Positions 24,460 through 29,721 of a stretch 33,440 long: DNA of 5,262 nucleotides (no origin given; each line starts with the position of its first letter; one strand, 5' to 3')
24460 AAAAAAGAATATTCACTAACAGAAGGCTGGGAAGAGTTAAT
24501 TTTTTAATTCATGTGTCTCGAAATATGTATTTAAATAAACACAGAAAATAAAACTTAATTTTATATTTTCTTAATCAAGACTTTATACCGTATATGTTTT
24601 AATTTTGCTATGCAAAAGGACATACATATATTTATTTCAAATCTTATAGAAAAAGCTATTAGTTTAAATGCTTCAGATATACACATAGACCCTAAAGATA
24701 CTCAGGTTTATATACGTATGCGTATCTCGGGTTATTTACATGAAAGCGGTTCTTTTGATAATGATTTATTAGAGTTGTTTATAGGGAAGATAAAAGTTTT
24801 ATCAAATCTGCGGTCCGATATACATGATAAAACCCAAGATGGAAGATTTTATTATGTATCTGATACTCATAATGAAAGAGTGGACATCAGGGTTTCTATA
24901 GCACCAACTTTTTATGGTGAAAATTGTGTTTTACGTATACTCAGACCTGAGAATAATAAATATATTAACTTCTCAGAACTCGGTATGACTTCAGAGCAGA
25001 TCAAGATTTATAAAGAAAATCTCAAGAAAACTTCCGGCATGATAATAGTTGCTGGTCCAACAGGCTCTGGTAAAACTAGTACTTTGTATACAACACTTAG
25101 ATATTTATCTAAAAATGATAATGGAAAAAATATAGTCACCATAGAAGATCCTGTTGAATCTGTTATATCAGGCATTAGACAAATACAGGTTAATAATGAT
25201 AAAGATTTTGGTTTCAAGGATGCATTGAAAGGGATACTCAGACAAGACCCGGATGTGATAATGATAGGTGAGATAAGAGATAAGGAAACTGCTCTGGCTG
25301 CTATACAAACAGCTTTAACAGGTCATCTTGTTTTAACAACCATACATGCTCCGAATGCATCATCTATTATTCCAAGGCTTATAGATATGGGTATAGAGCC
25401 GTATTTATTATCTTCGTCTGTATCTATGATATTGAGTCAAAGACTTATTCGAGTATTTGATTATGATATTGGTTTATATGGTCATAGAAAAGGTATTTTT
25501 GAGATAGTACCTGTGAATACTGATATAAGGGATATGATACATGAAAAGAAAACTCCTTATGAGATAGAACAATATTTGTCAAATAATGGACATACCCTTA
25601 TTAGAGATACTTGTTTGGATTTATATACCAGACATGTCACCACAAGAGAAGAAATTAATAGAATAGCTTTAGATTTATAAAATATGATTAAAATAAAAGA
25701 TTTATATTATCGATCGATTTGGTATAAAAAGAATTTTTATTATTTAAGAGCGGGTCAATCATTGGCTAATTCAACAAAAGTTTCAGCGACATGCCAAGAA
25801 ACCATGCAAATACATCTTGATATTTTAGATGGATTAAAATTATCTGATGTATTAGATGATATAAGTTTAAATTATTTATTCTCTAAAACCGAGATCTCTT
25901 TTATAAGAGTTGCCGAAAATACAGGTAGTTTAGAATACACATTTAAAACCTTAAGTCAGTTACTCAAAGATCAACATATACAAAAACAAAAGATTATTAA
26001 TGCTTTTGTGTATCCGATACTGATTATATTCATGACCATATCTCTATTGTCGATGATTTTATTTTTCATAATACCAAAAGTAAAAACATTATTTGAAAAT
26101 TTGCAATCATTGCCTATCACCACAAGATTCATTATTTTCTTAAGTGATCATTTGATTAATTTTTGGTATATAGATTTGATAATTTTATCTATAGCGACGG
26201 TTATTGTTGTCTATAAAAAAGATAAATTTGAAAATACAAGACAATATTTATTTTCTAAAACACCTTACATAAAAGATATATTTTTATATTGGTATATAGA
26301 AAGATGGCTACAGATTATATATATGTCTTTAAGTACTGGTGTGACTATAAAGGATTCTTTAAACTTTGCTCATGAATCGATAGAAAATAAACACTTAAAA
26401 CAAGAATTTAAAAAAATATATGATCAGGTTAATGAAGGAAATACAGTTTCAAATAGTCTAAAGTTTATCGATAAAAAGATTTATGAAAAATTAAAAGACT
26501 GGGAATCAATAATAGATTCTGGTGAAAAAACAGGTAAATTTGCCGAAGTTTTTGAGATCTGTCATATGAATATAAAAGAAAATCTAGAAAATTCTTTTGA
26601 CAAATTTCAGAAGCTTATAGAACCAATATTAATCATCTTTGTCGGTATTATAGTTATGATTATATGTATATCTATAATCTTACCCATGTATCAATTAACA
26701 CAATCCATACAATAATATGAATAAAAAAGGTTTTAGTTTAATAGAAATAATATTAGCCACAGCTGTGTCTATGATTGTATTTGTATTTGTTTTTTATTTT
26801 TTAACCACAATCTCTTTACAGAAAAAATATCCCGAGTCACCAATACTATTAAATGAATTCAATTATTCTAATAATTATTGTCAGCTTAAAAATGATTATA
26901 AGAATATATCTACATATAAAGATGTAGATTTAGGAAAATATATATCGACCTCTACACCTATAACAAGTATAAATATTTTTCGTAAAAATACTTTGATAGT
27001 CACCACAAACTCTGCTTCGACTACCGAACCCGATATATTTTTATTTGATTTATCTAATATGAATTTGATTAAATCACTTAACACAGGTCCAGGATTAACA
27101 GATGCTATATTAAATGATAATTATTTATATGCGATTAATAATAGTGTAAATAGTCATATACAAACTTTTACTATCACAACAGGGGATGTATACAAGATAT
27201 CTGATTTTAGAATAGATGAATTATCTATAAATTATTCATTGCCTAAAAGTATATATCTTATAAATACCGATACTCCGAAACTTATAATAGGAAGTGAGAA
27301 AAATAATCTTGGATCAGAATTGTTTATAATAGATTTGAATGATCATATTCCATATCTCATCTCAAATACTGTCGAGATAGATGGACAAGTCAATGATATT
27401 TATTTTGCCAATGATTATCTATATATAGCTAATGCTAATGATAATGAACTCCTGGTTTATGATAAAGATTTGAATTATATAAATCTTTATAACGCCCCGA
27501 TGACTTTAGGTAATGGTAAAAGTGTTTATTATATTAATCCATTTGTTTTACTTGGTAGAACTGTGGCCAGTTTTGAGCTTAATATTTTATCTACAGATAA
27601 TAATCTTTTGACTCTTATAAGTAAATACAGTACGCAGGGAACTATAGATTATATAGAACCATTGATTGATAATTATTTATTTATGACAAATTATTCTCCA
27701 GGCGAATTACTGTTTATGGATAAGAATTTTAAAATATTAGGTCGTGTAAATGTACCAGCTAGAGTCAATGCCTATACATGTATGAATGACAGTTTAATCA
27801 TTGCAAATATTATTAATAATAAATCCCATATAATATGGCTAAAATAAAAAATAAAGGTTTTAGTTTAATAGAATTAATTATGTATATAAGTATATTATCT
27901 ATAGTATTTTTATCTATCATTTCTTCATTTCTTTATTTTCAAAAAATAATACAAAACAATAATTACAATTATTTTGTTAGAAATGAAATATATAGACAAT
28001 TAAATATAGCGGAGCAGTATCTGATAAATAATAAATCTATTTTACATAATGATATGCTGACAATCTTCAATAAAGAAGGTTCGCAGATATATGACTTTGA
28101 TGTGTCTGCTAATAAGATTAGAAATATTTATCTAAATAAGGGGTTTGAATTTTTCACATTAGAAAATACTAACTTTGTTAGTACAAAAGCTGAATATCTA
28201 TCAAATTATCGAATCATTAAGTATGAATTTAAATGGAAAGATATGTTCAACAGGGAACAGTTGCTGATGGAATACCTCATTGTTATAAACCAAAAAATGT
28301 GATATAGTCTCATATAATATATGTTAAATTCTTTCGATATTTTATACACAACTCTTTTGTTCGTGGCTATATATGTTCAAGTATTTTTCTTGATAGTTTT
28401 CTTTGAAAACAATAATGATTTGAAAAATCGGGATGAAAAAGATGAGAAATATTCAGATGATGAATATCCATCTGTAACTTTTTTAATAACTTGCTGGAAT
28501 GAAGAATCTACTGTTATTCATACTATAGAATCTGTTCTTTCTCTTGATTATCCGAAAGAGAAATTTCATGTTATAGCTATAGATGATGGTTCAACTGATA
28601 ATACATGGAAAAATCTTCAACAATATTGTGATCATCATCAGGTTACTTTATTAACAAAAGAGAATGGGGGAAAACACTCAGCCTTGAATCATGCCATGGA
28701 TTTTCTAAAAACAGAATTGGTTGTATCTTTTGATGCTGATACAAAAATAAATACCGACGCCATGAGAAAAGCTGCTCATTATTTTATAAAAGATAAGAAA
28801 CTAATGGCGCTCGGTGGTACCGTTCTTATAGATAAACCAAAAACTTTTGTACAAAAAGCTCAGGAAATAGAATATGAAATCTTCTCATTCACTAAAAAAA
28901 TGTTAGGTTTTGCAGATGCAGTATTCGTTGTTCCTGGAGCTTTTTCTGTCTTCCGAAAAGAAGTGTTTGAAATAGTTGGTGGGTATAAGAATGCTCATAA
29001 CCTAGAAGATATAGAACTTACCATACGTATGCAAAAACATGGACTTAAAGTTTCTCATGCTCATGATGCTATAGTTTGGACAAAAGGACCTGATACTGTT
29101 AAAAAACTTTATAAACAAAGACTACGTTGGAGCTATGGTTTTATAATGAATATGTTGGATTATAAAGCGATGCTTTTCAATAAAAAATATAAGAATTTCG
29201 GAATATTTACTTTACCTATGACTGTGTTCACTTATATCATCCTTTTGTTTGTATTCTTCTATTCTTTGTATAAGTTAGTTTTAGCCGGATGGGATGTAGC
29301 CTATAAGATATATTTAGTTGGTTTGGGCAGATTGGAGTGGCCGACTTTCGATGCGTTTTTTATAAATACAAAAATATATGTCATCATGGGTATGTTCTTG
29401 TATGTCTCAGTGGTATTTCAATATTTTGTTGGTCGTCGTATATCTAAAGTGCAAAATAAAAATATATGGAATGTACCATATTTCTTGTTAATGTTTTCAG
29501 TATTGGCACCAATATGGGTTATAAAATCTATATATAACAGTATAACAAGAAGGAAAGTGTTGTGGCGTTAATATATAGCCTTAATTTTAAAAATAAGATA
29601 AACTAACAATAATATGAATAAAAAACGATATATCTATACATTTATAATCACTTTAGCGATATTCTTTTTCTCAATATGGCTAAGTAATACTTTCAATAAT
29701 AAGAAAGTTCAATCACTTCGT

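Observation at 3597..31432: Window-scale mosaic: every G+C-rich patch is an intergenic unit using a different expression grammar from the host genes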

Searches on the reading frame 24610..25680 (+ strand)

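Call 99: search_protein_families(library=pfam, proteins=[window:24610-25680:+], max_evalue=0.001)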
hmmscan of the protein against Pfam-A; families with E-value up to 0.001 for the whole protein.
window:24610-25680:+ (356 aa): 2 families
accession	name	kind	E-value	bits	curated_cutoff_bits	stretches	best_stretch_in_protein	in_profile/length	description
PF00437.27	T2SSE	-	1.1e-93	314.3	24.9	1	5-350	8-369/370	Type II/IV secretion system protein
PF04851.21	ResIII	-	0.00017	22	22.5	1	130-180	11-61/164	Type III restriction enzyme, res subunit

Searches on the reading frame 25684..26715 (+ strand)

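Call 99: search_protein_families(library=pfam, proteins=[window:25684-26715:+], max_evalue=0.001)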
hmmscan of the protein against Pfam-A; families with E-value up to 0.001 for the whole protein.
window:25684-26715:+ (343 aa): 1 family
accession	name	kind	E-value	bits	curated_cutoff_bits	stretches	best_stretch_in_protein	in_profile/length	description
PF00482.28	T2SSF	-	1.1e-35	122.8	25.2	2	208-334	1-125/125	Type II secretion system (T2SS), protein F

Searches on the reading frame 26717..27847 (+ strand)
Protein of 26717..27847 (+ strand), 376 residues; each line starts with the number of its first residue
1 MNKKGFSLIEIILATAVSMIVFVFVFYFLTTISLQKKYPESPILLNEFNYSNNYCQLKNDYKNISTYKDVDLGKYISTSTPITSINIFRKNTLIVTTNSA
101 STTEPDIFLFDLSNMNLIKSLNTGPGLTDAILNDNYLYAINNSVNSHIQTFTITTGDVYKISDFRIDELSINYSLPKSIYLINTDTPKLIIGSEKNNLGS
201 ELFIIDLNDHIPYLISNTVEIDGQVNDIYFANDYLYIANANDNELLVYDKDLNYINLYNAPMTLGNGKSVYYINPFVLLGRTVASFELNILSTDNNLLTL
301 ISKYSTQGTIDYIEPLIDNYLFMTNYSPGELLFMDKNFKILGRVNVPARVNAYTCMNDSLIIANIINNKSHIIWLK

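Call 99: search_protein_families(library=pfam, proteins=[window:26717-27847:+], max_evalue=0.001)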
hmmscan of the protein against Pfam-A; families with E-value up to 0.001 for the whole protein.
window:26717-27847:+ (376 aa): 2 families
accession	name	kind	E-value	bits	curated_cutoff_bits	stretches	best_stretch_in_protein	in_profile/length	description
PF21959.2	DUF6923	-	7.1e-05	23.1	27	0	88-162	95-168/234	Repeat of unknown function (DUF6923)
PF07963.17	N_methyl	-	0.00024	21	21.2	1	2-25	3-26/27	Prokaryotic N-terminal methylation motif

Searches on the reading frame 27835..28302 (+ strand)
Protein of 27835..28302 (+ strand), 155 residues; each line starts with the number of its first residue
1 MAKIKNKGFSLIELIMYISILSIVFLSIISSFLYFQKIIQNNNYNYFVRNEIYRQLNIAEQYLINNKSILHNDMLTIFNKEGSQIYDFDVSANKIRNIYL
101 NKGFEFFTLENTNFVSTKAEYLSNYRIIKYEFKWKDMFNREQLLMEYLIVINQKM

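Call 99: search_protein_families(library=pfam, proteins=[window:27835-28302:+], max_evalue=0.001)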
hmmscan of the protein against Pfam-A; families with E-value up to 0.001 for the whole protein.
window:27835-28302:+ (155 aa): 1 family
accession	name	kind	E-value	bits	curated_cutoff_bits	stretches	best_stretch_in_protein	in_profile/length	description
PF07963.17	N_methyl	-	3.8e-06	26.7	21.2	1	5-28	3-26/27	Prokaryotic N-terminal methylation motif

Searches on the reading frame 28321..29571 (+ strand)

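Call 99: search_protein_families(library=pfam, proteins=[window:28321-29571:+], max_evalue=0.001)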
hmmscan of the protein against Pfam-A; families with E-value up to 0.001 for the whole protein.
window:28321-29571:+ (416 aa): 6 families
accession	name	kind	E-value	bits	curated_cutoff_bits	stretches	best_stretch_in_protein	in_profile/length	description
PF13641.12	Glyco_tranf_2_3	-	1.4e-32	114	27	1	50-273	1-230/230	Glycosyltransferase like family 2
PF00535.33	Glycos_transf_2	-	2.8e-28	99.4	23.3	1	54-217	2-165/168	Glycosyl transferase family 2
PF13632.12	Glyco_trans_2_3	-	3e-21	76.6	27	1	134-321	2-182/198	Glycosyl transferase family group 2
PF03142.21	Chitin_synth_2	-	1.4e-12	47.5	27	1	132-213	203-286/527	Chitin synthase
PF13506.12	Glyco_transf_21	-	8.6e-11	42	21.7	1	118-271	18-173/174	Glycosyl transferase family 21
PF10111.15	Glyco_tranf_2_2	-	4.5e-09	36.6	27.3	1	62-244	10-206/276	Glycosyltransferase like family 2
